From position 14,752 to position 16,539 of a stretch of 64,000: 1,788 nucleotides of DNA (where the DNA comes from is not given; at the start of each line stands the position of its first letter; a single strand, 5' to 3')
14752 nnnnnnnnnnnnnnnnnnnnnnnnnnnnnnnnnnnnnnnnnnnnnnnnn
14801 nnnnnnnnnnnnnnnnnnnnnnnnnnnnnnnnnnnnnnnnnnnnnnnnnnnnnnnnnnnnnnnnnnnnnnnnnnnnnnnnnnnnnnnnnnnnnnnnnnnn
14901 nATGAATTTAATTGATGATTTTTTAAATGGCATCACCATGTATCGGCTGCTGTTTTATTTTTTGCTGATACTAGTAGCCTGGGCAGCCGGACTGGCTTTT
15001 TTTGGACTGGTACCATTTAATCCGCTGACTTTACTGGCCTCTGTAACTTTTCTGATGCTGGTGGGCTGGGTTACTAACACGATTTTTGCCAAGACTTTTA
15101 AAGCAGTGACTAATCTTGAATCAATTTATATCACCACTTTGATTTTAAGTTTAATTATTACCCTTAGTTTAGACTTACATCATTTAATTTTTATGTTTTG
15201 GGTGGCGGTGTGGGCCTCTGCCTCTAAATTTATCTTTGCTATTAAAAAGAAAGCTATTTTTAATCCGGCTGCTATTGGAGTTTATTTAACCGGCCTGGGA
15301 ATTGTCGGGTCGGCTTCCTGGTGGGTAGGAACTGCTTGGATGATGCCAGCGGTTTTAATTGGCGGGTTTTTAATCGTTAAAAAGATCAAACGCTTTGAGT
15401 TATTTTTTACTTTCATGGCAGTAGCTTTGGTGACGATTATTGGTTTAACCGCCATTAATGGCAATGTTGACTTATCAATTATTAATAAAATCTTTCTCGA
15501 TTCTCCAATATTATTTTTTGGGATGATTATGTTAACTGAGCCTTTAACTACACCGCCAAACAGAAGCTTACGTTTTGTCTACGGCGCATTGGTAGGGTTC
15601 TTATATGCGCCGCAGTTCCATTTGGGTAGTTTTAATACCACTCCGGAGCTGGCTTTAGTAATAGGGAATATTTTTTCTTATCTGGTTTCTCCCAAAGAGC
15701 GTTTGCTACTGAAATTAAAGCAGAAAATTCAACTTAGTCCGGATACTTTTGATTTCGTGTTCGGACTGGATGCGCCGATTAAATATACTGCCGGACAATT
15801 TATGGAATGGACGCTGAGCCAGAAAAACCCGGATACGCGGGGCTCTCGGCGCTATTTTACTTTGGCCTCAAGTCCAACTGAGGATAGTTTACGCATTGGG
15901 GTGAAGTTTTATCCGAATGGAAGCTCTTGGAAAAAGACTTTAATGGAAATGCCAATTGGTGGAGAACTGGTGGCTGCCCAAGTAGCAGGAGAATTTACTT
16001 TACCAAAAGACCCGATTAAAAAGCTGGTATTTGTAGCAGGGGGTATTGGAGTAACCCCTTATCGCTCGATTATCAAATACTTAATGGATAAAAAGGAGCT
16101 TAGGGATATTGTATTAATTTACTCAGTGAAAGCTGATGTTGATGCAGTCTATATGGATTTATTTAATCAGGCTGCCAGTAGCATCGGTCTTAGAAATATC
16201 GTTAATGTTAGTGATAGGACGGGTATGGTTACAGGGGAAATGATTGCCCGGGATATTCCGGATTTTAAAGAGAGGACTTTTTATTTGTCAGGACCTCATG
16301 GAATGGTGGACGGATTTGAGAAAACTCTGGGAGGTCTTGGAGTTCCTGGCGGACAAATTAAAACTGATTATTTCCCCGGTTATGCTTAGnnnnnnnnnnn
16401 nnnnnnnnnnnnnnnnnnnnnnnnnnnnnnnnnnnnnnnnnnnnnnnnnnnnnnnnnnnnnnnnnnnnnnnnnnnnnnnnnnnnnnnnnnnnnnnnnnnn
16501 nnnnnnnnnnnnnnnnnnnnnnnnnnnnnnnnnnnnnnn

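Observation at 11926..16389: Extracytosolic flavinylation module (FMN-binding protein + ApbE + membrane FNR-like reductase) adjacent to a two-component system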

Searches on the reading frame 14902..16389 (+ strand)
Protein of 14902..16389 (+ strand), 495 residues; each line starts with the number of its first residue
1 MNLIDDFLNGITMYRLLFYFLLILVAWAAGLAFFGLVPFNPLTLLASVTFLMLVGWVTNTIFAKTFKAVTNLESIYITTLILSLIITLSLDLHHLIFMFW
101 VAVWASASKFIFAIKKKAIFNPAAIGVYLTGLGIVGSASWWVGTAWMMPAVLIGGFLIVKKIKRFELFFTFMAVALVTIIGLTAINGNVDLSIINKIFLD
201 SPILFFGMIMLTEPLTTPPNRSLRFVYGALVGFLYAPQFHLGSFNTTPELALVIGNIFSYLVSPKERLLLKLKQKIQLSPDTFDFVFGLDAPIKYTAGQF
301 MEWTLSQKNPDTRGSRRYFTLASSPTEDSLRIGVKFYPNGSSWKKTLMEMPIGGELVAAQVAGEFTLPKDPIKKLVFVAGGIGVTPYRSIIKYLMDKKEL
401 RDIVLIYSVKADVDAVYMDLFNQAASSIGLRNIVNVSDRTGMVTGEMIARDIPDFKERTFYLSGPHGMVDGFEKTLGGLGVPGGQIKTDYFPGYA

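Call 3: search_protein_families(library=pfam, proteins=[window:14902-16389:+], max_evalue=0.1)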
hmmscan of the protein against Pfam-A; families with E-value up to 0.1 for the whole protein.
window:14902-16389:+ (495 aa): 3 families
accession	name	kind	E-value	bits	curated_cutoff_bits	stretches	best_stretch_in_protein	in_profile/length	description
PF00175.26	NAD_binding_1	-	2.1e-08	35.2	22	1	377-472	1-107/109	Oxidoreductase NAD-binding domain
PF00970.30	FAD_binding_6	-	1.5e-05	25.7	21.1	1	270-356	2-88/99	Oxidoreductase FAD-binding domain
PF08030.17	NAD_binding_6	-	0.0013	19.2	22.2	1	373-410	2-44/156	Ferric reductase NAD binding domain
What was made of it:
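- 15706..16389 (+): Cytoplasmic FNR-type FAD/NAD(P)H-binding domain (aa 269-495) fused to the membrane domain. PF00970 E 1.5e-5 and PF00175 E 2e-8 (call 3).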

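Call 4: search_protein_families(library=ncbifam, proteins=[window:14902-16389:+], max_evalue=0.1)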
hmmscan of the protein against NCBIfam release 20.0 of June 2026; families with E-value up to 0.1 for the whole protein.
window:14902-16389:+ (495 aa): 19 families
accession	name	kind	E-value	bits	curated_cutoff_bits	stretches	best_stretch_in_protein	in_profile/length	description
NF009805.0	PRK13289.1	equivalog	9.4e-19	67.6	432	1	293-491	183-392/399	NO-inducible flavohemoprotein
NF007964.0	PRK10684.1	equivalog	3.1e-16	59.2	383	1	293-491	35-237/333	NADH oxidoreductase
NF040810.1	BenC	equivalog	7.5e-15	54.9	430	1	274-481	111-320/333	benzoate 1,2-dioxygenase electron transfer component BenC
NF058606.1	GlBtMonoRdsGbcB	equivalog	1.4e-14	53.8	500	1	269-480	15-236/362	glycine betaine monooxygenase reductase subunit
TIGR02160.1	PA_CoA_Oxy5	hypoth_equivalog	1.8e-12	46.7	420.8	1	289-491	27-241/352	1,2-phenylacetyl-CoA epoxidase subunit PaaE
NF045803.1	MethMoxFADbindMmoC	equivalog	3.3e-12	45.9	500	1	291-488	136-337/343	aromatic/alkene monooxygenase hydroxylase FAD-binding subunit MmoC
NF005963.0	PRK08051.1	equivalog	9.7e-11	41.4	230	1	278-470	14-208/233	NAD(P)H-flavin reductase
NF008178.0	PRK10926.1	equivalog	4e-10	39.4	390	1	285-426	20-160/248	ferredoxin--NADP(+) reductase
NF052252.1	flav_redu_LuxG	exception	1.6e-09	37.3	340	1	278-470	11-207/232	flavin mononucleotide reductase LuxG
NF040830.1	sulfhyd_ShyC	equivalog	1.5e-06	27.7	600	1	320-419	58-155/288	NAD(P)-dependent hydrogenase/sulfhydrogenase 2 subunit gamma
NF008822.0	PRK11872.1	equivalog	1.5e-06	27.5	402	1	308-476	146-320/341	anthranilate 1,2-dioxygenase electron transfer component AntC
NF006220.0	PRK08345.1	subfamily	2.5e-06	27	395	1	373-434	114-177/294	cytochrome-c3 hydrogenase subunit gamma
TIGR02911.1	sulfite_red_B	equivalog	5.1e-06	25.8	288.6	1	368-470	95-203/261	anaerobic sulfite reductase subunit AsrB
TIGR01941.1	nqrF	equivalog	8.8e-06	24.9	295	1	359-488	258-400/405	NADH:ubiquinone reductase (Na(+)-transporting) subunit F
NF000796.0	PRK00054.1-1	equivalog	0.011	15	224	1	344-426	64-142/254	dihydroorotate dehydrogenase electron transfer subunit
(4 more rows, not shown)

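Call 6: find_homologous_proteins(query=window:14902-16389:+)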
Query window:14902-16389:+ (495 aa): 6754 proteins with E <= 0.001 among 8000 candidates; the best 120 are listed.
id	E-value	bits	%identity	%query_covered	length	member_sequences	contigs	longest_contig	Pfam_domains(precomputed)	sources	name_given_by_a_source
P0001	0.0e+0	1095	100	100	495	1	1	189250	PF00175.27,PF00970.31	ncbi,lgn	-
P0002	1.9e-225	768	68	100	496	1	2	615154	PF00175.27,PF00970.31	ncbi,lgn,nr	ncbi:MAG: FAD-binding oxidoreductase [Candidatus Levybacteria bacterium]|nr:FAD-binding oxidoreducta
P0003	1.3e-221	755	67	100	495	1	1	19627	PF00175.27,PF03116.21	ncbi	-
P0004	2.6e-220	751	67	100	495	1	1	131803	PF00175.27,PF03116.21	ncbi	-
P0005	1.4e-216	738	66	100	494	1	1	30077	PF00175.27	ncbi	-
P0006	6.9e-204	696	63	100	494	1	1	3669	PF00175.27,PF03116.21,PF00970.31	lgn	-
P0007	1.4e-200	686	63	100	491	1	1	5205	PF00175.27,PF00970.31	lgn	-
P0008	9.6e-193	660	61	100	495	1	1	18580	PF00175.27,PF03116.21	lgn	-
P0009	2.8e-192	658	59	100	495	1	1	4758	PF00175.27,PF03116.21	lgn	-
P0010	1.5e-189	649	58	100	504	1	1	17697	PF00175.27,PF03116.21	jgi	-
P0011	6.3e-189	647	59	99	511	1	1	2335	PF00175.27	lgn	-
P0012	4.5e-188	644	59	100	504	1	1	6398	PF00175.27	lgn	-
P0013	1.1e-187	643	60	97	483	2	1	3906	PF00175.27,PF03116.21,PF00970.31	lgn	-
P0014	5.2e-187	641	58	100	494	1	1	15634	PF00175.27,PF03116.21,PF00970.31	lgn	-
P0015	1.2e-185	636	57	100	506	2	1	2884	PF00175.27,PF00970.31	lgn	-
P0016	1.3e-184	633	57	100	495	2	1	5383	PF00175.27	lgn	-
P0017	1.5e-183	629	56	100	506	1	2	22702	PF00175.27,PF03116.21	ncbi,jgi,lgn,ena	-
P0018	2.0e-182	626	56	100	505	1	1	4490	PF00175.27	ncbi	-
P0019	8.2e-182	624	59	98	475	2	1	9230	PF00175.27,PF03116.21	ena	-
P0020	1.0e-181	623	58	100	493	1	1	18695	PF00175.27,PF03116.21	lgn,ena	-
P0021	6.7e-181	621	57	100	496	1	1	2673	PF00175.27,PF03116.21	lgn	-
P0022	3.2e-180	618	59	100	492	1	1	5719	PF00175.27,PF03116.21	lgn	-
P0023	3.3e-180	618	55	100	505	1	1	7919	PF00175.27,PF03116.21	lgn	-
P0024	5.3e-180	618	55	100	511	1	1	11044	PF00175.27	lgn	-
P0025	5.4e-180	618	56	100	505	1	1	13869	PF00175.27,PF03116.21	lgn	-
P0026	1.0e-179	617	56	100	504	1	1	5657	PF00175.27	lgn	-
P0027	1.8e-179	616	56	100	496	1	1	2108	PF00175.27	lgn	-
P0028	5.1e-179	614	57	97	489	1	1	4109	PF00175.27,PF00970.31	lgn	-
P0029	3.5e-178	612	55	100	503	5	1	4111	PF00175.27,PF03116.21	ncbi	-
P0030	4.7e-178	611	56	100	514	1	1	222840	PF00175.27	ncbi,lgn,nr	ncbi:MAG: oxidoreductase [Candidatus Daviesbacteria bacterium]|nr:oxidoreductase [Candidatus Daviesb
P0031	6.1e-178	611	55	100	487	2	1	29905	PF00175.27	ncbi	-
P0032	8.2e-178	610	56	100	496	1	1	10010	PF00175.27,PF03116.21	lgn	-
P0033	9.9e-178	610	56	100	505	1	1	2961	PF00175.27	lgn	-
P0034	1.5e-177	610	56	100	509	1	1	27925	PF00175.27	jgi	jgi:glycine betaine catabolism B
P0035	3.0e-177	609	57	99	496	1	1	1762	PF00175.27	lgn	-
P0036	3.1e-177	609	53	100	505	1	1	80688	PF00175.27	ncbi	-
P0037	4.3e-177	608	56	100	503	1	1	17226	PF00175.27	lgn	-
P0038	1.6e-176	606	54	100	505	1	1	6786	PF00175.27,PF03116.21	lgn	-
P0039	2.9e-176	605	58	98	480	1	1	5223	PF00175.27,PF03116.21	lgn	-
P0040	9.7e-176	604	54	100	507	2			PF00175.27,PF03116.21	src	-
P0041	1.9e-175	603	57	99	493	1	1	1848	PF00175.27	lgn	-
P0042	4.8e-175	601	55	100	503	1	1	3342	PF00175.27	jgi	jgi:ferredoxin-NADP reductase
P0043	5.6e-175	601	56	100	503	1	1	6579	PF00175.27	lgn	-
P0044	8.0e-175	601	55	100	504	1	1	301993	PF00175.27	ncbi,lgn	-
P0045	1.1e-174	600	58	100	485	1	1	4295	PF00175.27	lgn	-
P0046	1.2e-174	600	54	98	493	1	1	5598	PF00175.27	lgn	-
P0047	1.6e-174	600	54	100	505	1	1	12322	PF00175.27,PF03116.21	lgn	-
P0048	1.1e-173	597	55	100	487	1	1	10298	PF00175.27,PF00970.31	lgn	-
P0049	1.1e-173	597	56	100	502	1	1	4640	PF00175.27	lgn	-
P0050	2.4e-173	596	55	100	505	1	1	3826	PF00175.27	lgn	-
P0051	2.4e-173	596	55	100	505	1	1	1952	PF00175.27,PF03116.21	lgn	-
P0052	4.6e-173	595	54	98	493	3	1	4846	PF00175.27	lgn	-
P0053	7.4e-173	594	56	100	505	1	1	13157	PF00175.27,PF03116.21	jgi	jgi:ferredoxin-NADP reductase/Na+-translocating ferredoxin:NAD+ oxidoreductase RnfD subunit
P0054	1.5e-172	593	57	100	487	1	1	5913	PF00175.27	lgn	-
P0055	2.1e-172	593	53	100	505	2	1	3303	PF00175.27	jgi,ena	-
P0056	2.5e-172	592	55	100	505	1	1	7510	PF00175.27,PF03116.21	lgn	-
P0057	3.1e-172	592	54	100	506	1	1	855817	PF00175.27,PF03116.21,PF00970.31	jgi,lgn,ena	-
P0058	3.3e-172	592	55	100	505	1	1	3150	PF00175.27,PF03116.21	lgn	-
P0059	3.7e-172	592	53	100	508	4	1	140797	PF00175.27,PF03116.21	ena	-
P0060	5.6e-172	591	54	100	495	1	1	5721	PF00175.27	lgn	-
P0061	7.6e-172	591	54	100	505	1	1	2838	PF00175.27,PF03116.21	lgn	-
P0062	8.9e-172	591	55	100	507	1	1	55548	PF00175.27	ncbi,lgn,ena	-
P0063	9.6e-172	590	54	99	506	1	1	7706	PF00175.27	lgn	-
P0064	1.6e-171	590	54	100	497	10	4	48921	PF00175.27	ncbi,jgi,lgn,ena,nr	ncbi:hypothetical protein A2964_01270 [Candidatus Daviesbacteria bacterium RIFCSPLOWO2_01_FULL_40_27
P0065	2.7e-171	589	54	100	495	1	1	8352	PF00175.27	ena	-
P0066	2.9e-171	589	55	100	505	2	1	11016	PF00175.27,PF03116.21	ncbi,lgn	-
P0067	3.6e-171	589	54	100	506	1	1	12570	PF00175.27,PF03116.21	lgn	-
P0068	3.7e-171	588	54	100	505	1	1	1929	PF00175.27,PF03116.21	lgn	-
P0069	6.4e-171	588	53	100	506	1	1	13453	PF00175.27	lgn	-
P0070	7.6e-171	587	54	100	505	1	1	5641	PF00175.27,PF03116.21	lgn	-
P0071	7.7e-171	587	54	100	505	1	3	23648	PF00175.27,PF03116.21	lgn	-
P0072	1.0e-170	587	53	99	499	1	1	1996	PF00175.27,PF03116.21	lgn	-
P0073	1.9e-170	586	54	100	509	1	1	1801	PF00175.27,PF03116.21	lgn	-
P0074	2.2e-170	586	53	100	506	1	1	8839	PF00175.27,PF03116.21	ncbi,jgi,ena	jgi:ferredoxin-NADP reductase/Na+-translocating ferredoxin:NAD+ oxidoreductase RnfD subunit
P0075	2.4e-170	586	54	99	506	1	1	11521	PF00175.27,PF03116.21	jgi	jgi:ferredoxin-NADP reductase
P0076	2.5e-170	586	55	98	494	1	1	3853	PF00175.27,PF03116.21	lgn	-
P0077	2.9e-170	586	54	100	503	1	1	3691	PF00175.27,PF03116.21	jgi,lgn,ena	-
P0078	3.2e-170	585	54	98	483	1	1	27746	PF00175.27,PF03116.21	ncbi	-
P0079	4.1e-170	585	53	100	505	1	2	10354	PF00175.27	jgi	jgi:ferredoxin-NADP reductase/Na+-translocating ferredoxin:NAD+ oxidoreductase RnfD subunit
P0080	4.6e-170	585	53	100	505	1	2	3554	PF00175.27,PF03116.21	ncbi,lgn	-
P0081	4.9e-170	585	55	99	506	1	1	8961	PF00175.27,PF03116.21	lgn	-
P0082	8.2e-170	584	54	100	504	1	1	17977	PF00175.27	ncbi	-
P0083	8.9e-170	584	54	100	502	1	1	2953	PF00175.27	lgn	-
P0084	1.0e-169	584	53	100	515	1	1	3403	PF00175.27,PF03116.21,PF08030.18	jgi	jgi:glycine betaine catabolism B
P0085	1.1e-169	584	54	99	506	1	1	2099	PF00175.27,PF03116.21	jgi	jgi:ferredoxin-NADP reductase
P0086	1.2e-169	584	54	100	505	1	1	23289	PF00175.27,PF03116.21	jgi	jgi:ferredoxin-NADP reductase/Na+-translocating ferredoxin:NAD+ oxidoreductase RnfD subunit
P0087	1.2e-169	583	54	100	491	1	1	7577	PF00175.27,PF03116.21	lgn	-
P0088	1.6e-169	583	54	100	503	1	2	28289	PF00175.27,PF03116.21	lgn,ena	-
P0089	1.8e-169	583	53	100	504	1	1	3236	PF00175.27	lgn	-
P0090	2.1e-169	583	53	100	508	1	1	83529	PF00175.27,PF03116.21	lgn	-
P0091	2.6e-169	582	54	100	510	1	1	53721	PF00175.27,PF03116.21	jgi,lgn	jgi:ferredoxin-NADP reductase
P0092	2.9e-169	582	53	100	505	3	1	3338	PF00175.27,PF03116.21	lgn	-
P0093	3.9e-169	582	53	100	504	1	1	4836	PF00175.27,PF03116.21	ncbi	-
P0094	3.9e-169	582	52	100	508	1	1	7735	PF00175.27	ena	-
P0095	4.2e-169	582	53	100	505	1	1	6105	PF00175.27,PF03116.21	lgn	-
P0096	5.2e-169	581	54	100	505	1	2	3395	PF00175.27,PF03116.21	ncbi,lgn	-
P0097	5.2e-169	581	54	100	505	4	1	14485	PF00175.27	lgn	-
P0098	5.2e-169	581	53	100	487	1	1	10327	PF00175.27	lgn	-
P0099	5.5e-169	581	55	100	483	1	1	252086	PF00175.27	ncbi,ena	-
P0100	6.4e-169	581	54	95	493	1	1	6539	PF00175.27,PF03116.21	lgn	-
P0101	6.6e-169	581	53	100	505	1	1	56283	PF00175.27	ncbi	-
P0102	7.1e-169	581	52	100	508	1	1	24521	PF00175.27,PF03116.21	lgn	-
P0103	7.7e-169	581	54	100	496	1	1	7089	PF00175.27,PF03116.21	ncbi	-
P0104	8.0e-169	581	53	100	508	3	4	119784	PF00175.27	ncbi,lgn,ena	-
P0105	8.3e-169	581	53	100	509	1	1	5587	PF00175.27,PF03116.21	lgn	-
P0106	1.0e-168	580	53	100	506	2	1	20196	PF00175.27,PF03116.21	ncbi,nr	ncbi:RnfABCDGE type electron transport complex subunit D [Patescibacteria group bacterium]|nr:RnfABC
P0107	1.4e-168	580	53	100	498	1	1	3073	PF00175.27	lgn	-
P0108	1.4e-168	580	53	100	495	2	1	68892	PF00175.27,PF03116.21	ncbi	-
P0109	1.9e-168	580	52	100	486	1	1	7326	PF00175.27,PF00970.31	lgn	-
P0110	2.0e-168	579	53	100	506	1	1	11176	PF00175.27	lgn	-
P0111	2.2e-168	579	53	100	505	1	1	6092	PF00175.27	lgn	-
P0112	2.8e-168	579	54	98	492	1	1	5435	PF00175.27,PF03116.21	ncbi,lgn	-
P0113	3.7e-168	579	53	100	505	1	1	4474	PF00175.27,PF03116.21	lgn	-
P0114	4.6e-168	578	51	100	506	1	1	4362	PF00175.27,PF03116.21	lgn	-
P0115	5.2e-168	578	52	100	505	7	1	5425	PF00175.27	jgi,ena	-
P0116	5.3e-168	578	54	100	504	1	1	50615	PF00175.27,PF03116.21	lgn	-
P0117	7.1e-168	578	52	100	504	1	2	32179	PF00175.27,PF03116.21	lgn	-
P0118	7.4e-168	578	53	100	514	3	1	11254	PF00175.27,PF03116.21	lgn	-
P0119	7.6e-168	578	57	100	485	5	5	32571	PF00175.27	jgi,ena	-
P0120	8.8e-168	577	52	100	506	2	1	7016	PF00175.27,PF03116.21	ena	-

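Call 12: find_encoding_contigs(protein=P0001, flank=3000, max_places=2)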
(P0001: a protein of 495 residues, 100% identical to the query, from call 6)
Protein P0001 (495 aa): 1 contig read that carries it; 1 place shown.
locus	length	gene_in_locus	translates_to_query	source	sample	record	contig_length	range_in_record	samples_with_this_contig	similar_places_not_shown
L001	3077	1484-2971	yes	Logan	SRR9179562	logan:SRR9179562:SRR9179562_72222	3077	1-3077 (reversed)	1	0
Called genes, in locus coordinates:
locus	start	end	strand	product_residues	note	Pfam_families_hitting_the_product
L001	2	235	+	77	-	?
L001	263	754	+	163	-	PF04205:FMN_bind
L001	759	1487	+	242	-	PF02424:ApbE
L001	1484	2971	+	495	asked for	PF00970:FAD_binding_6 (faint), PF00175:NAD_binding_1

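Call 14: search_solved_structures(query=A1, max_evalue=1, show_alignments=0)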
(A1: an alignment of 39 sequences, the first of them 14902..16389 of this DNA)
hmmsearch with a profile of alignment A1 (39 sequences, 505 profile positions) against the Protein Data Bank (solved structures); distinct sequences matched with E-value up to 1: 153 (the best 60 are shown).
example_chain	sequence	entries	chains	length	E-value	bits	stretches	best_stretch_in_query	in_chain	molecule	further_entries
7qu3_A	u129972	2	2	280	2e-15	59.6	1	345-503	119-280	Na(+)-translocating NADH-quinone reductase subunit F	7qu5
7qty_A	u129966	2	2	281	2.3e-15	59.5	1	345-503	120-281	Na(+)-translocating NADH-quinone reductase subunit F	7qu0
1qfj_A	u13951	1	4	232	5.9e-14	54.8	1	276-484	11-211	PROTEIN (FLAVIN REDUCTASE)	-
7xk3_F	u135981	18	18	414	6.1e-14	54.7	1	347-504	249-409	Na(+)-translocating NADH-quinone reductase subunit F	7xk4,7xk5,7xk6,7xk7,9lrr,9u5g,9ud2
2r6h_A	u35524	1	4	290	6.3e-14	54.7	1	342-500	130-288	NADH:ubiquinone oxidoreductase, Na translocating, F subunit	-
4u9u_A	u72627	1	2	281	6.9e-14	54.6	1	347-503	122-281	Na(+)-translocating NADH-quinone reductase subunit F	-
1cqx_A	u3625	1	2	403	6.9e-14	54.5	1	272-501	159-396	FLAVOHEMOPROTEIN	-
8ad4_A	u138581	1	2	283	7e-14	54.5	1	347-503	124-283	Na(+)-translocating NADH-quinone reductase subunit F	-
4uaj_A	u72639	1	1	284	7.1e-14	54.5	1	347-503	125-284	Na(+)-translocating NADH-quinone reductase subunit F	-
4wqm_A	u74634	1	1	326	8.1e-14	54.3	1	264-500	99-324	Toluene-4-monooxygenase electron transfer component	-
3ozu_A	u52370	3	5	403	8.7e-14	54.2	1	272-501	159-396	Flavohemoprotein | Flavohemoglobin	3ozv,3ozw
6o0a_A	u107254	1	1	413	1.2e-13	53.7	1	270-501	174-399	Flavohemoglobin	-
8a1t_F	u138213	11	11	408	1.4e-13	53.5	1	347-503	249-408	Na(+)-translocating NADH-quinone reductase subunit F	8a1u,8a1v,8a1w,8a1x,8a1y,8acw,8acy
2eix_A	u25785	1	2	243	3.8e-13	52.1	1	266-492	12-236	NADH-cytochrome b5 reductase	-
8ad3_A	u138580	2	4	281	4.5e-13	51.9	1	347-499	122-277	Na(+)-translocating NADH-quinone reductase subunit F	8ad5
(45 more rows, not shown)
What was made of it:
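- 15706..16389 (+): The best solved relatives are NqrF FAD domains at E 2e-15 (call 14).
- Closest known: Rnf complex, RnfC-RnfD-RnfG branch. Same: An NqrF-like dehydrogenase domain (call 14).
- The FNR domain is closest to NqrF (call 14).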

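Call 20: find_related_loci(query=A1, collection=genome_contigs, flank=7000)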
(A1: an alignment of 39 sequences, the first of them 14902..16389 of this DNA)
Query A1 (495 aa) in genome_contigs; peptide patterns used: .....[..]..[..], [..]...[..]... (x = any residue, [..] = any of these).
600 stretches matched a pattern (row limit reached: there are more); 458 encode a relative of the query (tblastn E <= 1e-3); the best 80 are kept; 80 distinct loci.
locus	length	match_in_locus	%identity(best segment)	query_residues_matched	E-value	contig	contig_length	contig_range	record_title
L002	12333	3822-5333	52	1-494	3e-173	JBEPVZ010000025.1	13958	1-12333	MAG: Candidatus Daviesbacteria bacterium isolate 22E.vamb.044 NODE_3802_length_13958_cov_6.964900, whole genome shotgun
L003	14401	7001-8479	53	1-494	3e-172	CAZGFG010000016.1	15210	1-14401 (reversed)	MAG TPA_asm: uncultured Gammaproteobacteria bacterium isolate binchicken_co125_1135 genome assembly, contig: NODE_7891_l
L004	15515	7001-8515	52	1-495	5e-170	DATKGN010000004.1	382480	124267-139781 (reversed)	MAG TPA_asm: Patescibacteria group bacterium isolate SMAG_U14552 k141_31954, whole genome shotgun sequence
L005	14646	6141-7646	50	1-494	2e-166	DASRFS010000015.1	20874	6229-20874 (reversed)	MAG TPA_asm: Patescibacteria group bacterium isolate SMAG_U10038 k141_1689002, whole genome shotgun sequence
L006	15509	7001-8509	50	1-494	2e-161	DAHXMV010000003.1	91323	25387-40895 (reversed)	MAG TPA_asm: Candidatus Amesbacteria bacterium isolate clean1627 NODE_3_length_91323_cov_18.121024, whole genome shotgun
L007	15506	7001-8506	52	1-493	2e-161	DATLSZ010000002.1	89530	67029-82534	MAG TPA_asm: Candidatus Acidiferrales bacterium isolate SMAG_U13943 k141_94805, whole genome shotgun sequence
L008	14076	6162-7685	50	1-495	3e-160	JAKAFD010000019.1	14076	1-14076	MAG: bacterium isolate WY1.bin77 NODE_6724_length_14076_cov_3.143093, whole genome shotgun sequence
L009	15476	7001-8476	48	2-494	9e-160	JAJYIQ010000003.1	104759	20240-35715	MAG: bacterium isolate DBS2-1.bin128 NODE_321_length_104759_cov_14.657093, whole genome shotgun sequence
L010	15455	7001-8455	49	1-495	1e-159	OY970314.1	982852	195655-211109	MAG: Candidatus Woesebacteria bacterium isolate MFD01299.bin.c.5 genome assembly, chromosome: 1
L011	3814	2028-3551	50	1-495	2e-165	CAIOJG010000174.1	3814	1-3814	MAG: Candidatus Magasanikbacteria bacterium isolate AM_bin-3693 genome assembly, contig: bin-3693:174/190, whole genome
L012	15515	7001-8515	49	4-494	1e-158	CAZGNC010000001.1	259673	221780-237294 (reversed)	MAG TPA_asm: uncultured Candidatus Saccharibacteria bacterium isolate SRP292972_co1_17 genome assembly, contig: NODE_62_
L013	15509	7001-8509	49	1-493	7e-158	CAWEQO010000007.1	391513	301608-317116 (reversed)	MAG: uncultured Chloroflexia bacterium isolate MFD01721.bin.2.179 genome assembly, contig: contig_17949, whole genome sh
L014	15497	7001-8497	50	4-493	8e-158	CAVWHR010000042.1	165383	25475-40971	MAG: uncultured Chloroflexia bacterium isolate MFD01299.bin.2.145 genome assembly, contig: contig_7612, whole genome sho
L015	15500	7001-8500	48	4-493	2e-157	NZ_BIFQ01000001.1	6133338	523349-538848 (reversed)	Dictyobacter aurantiacus strain S27 sequence1, whole genome shotgun sequence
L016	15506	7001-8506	49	2-494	6e-157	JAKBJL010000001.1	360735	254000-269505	MAG: bacterium isolate DBS2-5.bin62 NODE_3_length_360735_cov_7.981462, whole genome shotgun sequence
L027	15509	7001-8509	47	1-493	6e-146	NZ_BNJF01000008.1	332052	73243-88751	Ktedonospora formicarum strain SOSP1-1 sequence08, whole genome shotgun sequence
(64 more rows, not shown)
